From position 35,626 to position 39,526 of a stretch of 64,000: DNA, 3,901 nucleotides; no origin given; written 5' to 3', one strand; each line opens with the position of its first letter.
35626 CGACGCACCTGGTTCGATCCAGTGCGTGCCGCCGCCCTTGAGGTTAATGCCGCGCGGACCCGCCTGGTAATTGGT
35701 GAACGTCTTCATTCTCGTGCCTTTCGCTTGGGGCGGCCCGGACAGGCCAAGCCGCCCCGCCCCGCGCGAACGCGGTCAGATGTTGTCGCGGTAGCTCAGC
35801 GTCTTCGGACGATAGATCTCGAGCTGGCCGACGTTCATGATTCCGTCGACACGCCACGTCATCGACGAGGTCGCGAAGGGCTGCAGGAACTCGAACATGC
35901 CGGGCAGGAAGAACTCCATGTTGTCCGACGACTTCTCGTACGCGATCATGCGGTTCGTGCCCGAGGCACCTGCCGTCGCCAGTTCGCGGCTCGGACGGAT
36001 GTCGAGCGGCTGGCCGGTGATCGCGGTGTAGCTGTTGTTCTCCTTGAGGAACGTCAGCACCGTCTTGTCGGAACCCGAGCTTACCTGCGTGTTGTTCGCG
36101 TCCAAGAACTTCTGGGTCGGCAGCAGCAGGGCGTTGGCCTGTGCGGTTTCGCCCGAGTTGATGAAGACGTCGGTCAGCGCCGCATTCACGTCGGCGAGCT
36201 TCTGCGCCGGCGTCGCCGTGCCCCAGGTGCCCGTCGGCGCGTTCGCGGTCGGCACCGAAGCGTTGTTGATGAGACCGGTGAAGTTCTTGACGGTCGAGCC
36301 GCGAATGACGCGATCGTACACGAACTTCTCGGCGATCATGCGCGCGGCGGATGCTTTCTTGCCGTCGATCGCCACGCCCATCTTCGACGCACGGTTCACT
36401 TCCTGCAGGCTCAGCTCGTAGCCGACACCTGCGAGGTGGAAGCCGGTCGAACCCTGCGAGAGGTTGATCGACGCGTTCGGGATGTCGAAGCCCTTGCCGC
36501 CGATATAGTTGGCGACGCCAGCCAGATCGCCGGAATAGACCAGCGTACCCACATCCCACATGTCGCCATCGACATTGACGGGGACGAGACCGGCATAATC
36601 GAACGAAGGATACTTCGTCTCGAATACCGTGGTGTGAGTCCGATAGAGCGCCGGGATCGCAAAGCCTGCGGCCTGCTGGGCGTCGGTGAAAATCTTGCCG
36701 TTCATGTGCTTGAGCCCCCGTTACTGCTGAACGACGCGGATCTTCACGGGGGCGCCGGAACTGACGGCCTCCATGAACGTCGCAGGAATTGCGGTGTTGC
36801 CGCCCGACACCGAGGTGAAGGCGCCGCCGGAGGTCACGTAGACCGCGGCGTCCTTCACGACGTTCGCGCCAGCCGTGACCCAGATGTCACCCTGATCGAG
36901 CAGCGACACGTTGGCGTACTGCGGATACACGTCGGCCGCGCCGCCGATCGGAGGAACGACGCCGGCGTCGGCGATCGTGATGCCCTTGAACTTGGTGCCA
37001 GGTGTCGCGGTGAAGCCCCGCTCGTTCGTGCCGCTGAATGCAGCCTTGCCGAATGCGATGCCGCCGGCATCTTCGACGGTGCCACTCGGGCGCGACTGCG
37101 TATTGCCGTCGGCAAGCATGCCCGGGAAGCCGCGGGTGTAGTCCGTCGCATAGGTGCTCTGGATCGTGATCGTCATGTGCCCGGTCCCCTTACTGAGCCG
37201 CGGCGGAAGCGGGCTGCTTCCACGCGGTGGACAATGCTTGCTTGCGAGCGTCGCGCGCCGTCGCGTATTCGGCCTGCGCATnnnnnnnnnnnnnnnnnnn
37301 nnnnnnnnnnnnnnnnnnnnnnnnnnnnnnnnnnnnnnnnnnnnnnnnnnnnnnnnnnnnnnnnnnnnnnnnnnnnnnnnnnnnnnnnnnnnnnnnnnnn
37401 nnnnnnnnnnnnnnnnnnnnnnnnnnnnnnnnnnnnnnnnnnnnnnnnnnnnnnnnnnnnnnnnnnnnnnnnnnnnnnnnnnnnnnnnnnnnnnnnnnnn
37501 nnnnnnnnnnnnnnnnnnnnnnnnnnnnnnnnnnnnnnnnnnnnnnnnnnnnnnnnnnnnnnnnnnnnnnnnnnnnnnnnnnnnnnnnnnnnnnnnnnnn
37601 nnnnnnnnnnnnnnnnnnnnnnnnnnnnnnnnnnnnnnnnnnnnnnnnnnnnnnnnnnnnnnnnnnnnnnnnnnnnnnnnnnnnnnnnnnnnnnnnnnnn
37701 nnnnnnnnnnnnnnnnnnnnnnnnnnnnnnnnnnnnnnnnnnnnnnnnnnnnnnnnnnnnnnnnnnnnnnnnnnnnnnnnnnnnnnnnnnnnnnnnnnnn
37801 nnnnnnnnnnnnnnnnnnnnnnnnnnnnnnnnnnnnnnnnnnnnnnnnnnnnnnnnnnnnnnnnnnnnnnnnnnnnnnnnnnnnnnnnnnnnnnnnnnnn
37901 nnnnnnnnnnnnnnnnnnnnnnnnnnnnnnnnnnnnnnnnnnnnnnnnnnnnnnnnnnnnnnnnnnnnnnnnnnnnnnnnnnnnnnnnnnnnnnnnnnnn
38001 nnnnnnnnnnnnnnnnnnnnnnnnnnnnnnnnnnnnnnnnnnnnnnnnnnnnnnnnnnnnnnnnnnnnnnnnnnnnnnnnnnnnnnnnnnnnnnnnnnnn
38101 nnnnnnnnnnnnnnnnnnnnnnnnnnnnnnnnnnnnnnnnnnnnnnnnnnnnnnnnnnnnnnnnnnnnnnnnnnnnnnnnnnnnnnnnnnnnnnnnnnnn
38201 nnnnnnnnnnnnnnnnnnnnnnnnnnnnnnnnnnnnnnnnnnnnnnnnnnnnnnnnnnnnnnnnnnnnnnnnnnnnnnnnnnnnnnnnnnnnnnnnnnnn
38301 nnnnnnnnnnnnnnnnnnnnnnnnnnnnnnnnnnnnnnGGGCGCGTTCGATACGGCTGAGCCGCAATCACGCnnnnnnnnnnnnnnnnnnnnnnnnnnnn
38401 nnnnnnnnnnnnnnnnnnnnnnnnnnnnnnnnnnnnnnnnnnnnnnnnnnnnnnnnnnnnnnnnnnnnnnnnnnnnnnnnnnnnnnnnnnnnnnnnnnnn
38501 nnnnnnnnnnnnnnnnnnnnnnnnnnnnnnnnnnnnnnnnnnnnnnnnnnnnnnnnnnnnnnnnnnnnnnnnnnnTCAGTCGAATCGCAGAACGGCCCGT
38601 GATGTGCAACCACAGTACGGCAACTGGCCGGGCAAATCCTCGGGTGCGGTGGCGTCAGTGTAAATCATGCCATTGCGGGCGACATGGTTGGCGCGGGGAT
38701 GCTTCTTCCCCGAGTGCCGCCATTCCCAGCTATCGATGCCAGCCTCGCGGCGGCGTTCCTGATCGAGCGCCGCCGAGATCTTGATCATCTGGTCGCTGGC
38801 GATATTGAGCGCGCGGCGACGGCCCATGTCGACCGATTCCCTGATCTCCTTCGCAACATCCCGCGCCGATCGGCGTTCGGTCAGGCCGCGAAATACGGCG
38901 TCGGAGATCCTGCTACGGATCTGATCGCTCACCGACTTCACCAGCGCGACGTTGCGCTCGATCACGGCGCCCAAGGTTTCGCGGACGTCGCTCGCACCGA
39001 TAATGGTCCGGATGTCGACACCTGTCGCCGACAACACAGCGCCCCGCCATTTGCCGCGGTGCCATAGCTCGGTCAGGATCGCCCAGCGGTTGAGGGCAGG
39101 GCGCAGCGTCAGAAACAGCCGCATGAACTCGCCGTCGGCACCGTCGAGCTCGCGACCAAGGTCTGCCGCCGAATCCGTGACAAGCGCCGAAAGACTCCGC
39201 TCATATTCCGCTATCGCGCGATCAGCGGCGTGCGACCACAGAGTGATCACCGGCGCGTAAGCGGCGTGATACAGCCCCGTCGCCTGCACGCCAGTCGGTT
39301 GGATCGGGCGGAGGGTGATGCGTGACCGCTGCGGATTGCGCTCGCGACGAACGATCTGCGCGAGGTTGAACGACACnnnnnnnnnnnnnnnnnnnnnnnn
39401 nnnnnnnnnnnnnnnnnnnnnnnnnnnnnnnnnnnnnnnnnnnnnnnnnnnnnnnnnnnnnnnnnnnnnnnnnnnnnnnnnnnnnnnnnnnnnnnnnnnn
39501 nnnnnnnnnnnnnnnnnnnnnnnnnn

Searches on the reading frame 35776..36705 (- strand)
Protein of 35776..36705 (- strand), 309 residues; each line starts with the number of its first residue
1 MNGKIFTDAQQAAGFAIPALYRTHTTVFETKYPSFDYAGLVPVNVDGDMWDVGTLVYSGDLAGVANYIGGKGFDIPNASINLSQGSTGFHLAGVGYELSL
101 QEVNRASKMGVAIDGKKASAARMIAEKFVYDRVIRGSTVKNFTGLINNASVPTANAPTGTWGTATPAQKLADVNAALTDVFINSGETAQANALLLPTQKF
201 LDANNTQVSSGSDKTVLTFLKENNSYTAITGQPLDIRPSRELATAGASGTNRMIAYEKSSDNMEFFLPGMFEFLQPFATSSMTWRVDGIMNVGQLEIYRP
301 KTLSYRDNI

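Call 34: search_protein_families(library=pfam, proteins=[window:35776-36705:-], max_evalue=0.001)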
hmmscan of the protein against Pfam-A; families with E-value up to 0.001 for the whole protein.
window:35776-36705:- (309 aa): 1 family
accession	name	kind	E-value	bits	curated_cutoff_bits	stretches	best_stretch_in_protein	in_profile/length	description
PF09950.15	Major_capside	-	1.2e-76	257.9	26.8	1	63-309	1-251/251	Major capsid protein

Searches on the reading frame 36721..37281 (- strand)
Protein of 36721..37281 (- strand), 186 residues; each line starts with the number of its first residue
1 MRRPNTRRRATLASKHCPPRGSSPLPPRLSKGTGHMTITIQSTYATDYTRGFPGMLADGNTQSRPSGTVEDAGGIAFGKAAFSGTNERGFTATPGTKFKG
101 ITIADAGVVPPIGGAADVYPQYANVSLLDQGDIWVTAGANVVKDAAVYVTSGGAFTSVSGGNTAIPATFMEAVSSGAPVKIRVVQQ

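Call 34: search_protein_families(library=pfam, proteins=[window:36721-37281:-], max_evalue=0.001)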
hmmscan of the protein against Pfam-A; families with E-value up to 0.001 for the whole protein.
window:36721-37281:- (186 aa): 1 family
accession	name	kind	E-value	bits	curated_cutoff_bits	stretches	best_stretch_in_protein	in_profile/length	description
PF22758.2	Phage_cement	-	3.5e-27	95.8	27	1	40-182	1-144/146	Structural cement protein (E217 gp24/Pam3 gp6)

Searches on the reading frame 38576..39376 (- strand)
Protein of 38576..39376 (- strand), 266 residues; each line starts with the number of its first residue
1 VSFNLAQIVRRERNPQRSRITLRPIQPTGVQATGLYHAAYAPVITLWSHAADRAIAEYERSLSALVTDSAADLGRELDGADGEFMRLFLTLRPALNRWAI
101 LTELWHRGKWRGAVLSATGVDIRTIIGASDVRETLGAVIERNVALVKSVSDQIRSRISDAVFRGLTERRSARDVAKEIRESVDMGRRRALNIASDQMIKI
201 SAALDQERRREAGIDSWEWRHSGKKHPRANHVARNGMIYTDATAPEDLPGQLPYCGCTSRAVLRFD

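Call 34: search_protein_families(library=pfam, proteins=[window:38576-39376:-], max_evalue=0.001)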
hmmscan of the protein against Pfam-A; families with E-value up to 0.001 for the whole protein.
window:38576-39376:- (266 aa): 1 family
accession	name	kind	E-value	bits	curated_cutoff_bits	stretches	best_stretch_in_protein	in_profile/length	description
PF04233.19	Phage_Mu_F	-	5.4e-12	46.9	29.6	1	156-258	2-110/112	Phage Mu protein F like protein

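Call 37: search_protein_families(library=phrogs, proteins=[window:38576-39376:-], max_evalue=0.001)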
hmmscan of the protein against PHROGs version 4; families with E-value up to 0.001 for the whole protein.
window:38576-39376:- (266 aa): 8 families
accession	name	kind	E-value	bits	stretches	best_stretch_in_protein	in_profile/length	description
phrog_324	-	head and packaging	5.1e-42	145.7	1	53-265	77-320/624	head morphogenesis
phrog_595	-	head and packaging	1.7e-16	61.7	1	151-263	183-298/513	head maturation protease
phrog_4529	-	head and packaging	3.4e-16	60.6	1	130-257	146-282/533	minor head protein and DNA pilot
phrog_15127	-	head and packaging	2.7e-13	50.3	1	117-233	92-209/602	head protein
phrog_2468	-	head and packaging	4.9e-13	50.2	1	52-237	37-234/303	head morphogenesis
phrog_758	-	head and packaging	3.3e-06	27.6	1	121-258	142-286/326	head morphogenesis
phrog_115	-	head and packaging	0.00012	22.4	1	151-239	204-292/665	minor head protein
phrog_2841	-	head and packaging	0.00085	19.4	0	151-221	193-263/525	minor head protein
